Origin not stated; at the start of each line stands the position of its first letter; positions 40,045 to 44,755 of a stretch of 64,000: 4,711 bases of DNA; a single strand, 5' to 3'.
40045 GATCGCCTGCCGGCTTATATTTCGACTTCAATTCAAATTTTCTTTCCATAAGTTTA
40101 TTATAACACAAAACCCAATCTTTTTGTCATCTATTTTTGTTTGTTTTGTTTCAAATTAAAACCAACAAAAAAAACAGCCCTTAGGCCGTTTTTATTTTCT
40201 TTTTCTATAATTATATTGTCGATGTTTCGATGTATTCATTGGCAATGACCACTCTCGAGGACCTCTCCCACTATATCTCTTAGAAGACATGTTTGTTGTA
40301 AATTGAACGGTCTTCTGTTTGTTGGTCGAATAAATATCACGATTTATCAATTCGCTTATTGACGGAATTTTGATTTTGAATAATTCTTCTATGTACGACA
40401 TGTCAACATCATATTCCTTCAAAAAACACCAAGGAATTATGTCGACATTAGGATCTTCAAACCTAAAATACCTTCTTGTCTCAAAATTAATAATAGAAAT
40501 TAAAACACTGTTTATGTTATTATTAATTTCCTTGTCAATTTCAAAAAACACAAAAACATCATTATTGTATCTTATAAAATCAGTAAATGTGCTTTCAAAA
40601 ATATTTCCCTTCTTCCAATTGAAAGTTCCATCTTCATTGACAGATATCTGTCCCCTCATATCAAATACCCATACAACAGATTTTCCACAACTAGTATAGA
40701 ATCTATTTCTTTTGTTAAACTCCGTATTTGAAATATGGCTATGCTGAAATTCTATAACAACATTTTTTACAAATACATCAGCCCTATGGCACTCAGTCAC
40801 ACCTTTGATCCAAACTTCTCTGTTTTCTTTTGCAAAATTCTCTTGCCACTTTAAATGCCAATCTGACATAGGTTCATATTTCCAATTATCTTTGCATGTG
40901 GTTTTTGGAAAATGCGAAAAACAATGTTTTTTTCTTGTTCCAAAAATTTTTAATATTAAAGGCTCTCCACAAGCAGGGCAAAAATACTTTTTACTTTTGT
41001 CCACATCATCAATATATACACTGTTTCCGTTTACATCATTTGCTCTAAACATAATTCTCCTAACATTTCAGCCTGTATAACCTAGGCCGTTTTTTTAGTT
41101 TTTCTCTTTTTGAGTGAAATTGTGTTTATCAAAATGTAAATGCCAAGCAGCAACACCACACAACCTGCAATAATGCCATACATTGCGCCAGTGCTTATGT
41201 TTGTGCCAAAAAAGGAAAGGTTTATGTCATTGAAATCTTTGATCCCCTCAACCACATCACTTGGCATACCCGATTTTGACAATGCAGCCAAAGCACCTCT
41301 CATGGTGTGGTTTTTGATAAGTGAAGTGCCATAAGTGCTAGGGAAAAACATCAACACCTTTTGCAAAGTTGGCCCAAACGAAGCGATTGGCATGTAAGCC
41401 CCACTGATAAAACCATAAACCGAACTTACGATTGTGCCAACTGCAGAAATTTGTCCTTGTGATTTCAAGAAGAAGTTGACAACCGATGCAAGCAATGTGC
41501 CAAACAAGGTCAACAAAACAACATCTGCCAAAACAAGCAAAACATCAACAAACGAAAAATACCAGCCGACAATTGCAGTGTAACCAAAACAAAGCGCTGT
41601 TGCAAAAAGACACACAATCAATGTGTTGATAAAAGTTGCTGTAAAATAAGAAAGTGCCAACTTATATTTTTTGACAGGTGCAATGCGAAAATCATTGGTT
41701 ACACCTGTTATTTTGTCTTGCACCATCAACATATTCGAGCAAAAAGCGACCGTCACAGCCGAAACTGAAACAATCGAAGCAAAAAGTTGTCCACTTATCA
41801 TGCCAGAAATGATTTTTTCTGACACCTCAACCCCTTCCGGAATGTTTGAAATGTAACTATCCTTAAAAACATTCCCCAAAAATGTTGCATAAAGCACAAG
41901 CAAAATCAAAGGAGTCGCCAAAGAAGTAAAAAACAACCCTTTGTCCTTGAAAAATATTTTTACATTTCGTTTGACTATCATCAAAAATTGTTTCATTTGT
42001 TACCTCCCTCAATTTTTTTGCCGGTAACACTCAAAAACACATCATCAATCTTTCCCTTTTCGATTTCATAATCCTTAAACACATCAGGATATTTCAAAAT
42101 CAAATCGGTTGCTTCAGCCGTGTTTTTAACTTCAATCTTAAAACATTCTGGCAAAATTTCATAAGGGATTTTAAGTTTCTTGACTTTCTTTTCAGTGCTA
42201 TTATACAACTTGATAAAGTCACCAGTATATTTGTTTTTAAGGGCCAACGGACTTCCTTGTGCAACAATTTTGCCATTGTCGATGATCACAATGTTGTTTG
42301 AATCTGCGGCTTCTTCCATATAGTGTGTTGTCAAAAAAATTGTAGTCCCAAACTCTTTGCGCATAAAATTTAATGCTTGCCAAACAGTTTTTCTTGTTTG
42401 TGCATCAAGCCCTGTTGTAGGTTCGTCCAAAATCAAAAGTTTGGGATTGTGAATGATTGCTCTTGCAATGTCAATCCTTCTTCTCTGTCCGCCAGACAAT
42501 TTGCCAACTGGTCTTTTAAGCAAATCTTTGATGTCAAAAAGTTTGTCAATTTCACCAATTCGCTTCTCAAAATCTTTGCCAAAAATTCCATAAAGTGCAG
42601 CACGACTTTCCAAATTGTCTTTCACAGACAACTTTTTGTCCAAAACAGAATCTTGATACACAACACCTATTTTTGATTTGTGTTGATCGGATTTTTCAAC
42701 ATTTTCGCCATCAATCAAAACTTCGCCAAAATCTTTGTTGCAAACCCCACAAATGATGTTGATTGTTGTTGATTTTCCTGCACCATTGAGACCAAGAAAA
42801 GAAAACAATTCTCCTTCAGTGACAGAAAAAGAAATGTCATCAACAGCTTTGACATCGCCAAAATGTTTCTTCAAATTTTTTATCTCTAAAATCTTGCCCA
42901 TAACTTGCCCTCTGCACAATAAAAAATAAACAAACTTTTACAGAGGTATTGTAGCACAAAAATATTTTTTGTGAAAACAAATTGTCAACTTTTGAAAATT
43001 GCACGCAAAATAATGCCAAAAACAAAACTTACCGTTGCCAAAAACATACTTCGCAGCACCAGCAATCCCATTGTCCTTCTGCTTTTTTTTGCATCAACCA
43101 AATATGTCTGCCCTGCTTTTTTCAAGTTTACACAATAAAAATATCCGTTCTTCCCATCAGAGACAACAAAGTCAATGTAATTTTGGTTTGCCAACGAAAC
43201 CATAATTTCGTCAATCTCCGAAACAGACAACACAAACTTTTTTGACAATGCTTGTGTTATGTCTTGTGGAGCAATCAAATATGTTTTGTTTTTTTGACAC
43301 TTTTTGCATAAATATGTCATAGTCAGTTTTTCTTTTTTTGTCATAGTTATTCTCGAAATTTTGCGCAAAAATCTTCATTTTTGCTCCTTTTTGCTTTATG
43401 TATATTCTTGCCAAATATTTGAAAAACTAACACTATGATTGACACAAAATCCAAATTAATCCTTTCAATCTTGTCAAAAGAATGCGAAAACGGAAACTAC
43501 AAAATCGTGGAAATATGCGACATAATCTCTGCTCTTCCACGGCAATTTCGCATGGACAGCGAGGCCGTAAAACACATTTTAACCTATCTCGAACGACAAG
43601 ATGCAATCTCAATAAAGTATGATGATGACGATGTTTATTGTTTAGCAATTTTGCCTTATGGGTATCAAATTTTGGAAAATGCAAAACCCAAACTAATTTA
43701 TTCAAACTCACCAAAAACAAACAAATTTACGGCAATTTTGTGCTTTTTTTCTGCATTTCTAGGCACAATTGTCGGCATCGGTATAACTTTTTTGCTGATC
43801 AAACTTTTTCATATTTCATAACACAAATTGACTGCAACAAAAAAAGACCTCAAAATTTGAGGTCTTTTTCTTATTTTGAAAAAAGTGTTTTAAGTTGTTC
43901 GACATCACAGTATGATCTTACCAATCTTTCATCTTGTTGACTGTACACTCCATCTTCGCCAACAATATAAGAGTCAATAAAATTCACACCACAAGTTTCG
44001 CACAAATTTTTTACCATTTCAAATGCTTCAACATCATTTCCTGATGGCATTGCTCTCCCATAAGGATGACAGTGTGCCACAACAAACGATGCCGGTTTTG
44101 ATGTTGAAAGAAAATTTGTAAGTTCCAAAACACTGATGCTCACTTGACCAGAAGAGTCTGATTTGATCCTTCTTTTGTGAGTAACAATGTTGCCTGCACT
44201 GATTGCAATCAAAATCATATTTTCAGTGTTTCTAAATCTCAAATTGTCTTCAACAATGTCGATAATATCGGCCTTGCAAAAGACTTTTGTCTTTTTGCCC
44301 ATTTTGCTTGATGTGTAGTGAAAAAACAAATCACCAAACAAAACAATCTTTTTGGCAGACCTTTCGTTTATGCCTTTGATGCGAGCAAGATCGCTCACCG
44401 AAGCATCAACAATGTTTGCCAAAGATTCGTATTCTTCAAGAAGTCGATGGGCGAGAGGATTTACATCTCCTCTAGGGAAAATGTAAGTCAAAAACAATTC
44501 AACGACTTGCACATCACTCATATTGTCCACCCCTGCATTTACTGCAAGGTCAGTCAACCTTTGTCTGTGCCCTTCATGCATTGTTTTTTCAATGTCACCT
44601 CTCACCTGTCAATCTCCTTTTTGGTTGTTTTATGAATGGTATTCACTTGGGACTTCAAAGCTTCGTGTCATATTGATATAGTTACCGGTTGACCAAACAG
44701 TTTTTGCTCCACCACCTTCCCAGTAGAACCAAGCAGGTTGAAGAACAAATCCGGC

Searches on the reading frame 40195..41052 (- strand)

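Call 6: search_protein_families(library=pfam, proteins=[window:40195-41052:-], max_evalue=0.001)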
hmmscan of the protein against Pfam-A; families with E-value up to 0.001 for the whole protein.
window:40195-41052:- (286 aa): 3 families
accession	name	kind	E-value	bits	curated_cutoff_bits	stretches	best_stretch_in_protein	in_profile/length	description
PF06054.18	CoiA_nuc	-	5.5e-09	36.8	20.3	1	89-174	34-119/158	Competence protein CoiA, nuclease-like domain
PF25164.1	CoiA_N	-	8.4e-09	35.2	26.3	1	14-54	9-48/50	Competence protein CoiA, N-terminal domain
PF25165.1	DUF7828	-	1.1e-05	25.4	25.7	1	1-51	4-56/87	Domain of unknown function (DUF7828)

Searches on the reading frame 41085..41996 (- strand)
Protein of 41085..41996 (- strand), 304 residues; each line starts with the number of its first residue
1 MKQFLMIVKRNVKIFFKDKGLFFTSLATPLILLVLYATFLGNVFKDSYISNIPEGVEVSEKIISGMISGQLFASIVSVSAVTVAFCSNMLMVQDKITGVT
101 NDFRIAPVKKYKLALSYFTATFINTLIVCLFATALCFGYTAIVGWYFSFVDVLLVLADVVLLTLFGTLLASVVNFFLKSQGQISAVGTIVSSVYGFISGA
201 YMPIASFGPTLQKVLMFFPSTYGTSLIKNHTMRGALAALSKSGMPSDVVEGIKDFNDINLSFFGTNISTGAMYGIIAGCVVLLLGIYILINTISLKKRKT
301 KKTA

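Call 6: search_protein_families(library=pfam, proteins=[window:41085-41996:-], max_evalue=0.001)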
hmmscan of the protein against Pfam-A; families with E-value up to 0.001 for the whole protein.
window:41085-41996:- (304 aa): 2 families
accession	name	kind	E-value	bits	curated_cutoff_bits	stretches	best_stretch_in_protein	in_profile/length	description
PF01061.29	ABC2_membrane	-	7.8e-14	52.1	26.9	1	3-226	2-205/211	ABC-2 type transporter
PF12698.13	ABC2_membrane_3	-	3.5e-13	49.8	31.6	1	73-282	167-344/347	ABC-2 family transporter protein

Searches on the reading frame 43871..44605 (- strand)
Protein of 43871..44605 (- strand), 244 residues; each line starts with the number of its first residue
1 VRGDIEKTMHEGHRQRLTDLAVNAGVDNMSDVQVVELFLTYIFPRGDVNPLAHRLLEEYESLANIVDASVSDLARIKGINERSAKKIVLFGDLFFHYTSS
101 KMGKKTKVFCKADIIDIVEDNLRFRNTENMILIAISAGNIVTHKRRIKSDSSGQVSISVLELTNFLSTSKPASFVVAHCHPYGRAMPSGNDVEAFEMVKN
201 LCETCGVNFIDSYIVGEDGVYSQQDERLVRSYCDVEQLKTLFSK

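Call 6: search_protein_families(library=pfam, proteins=[window:43874-44605:-], max_evalue=0.001)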
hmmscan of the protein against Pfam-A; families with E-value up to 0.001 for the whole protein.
window:43874-44605:- (244 aa): 5 families
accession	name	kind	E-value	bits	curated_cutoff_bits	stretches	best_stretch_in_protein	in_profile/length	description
PF04002.20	RadC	-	1.9e-16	60.6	22.1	1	111-226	4-119/121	RadC-like JAB domain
PF14520.12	HHH_5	-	7e-08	33.3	27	1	51-89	14-53/57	Helix-hairpin-helix domain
PF12826.13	HHH_2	-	3.2e-05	24.4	27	1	51-90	15-54/64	Helix-hairpin-helix motif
PF20582.4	UPF0758_N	-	0.0002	21.8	27.1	1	22-82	15-74/77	UPF0758 N-terminal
PF12836.13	HHH_3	-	0.00078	19.9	27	0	64-88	7-31/65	Helix-hairpin-helix motif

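Call 17: find_encoding_contigs(protein=window:43871-44605:-, flank=10000, max_places=5)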
Protein window:43871-44605:- (244 aa): no gene with exactly this product is on record in the collection.
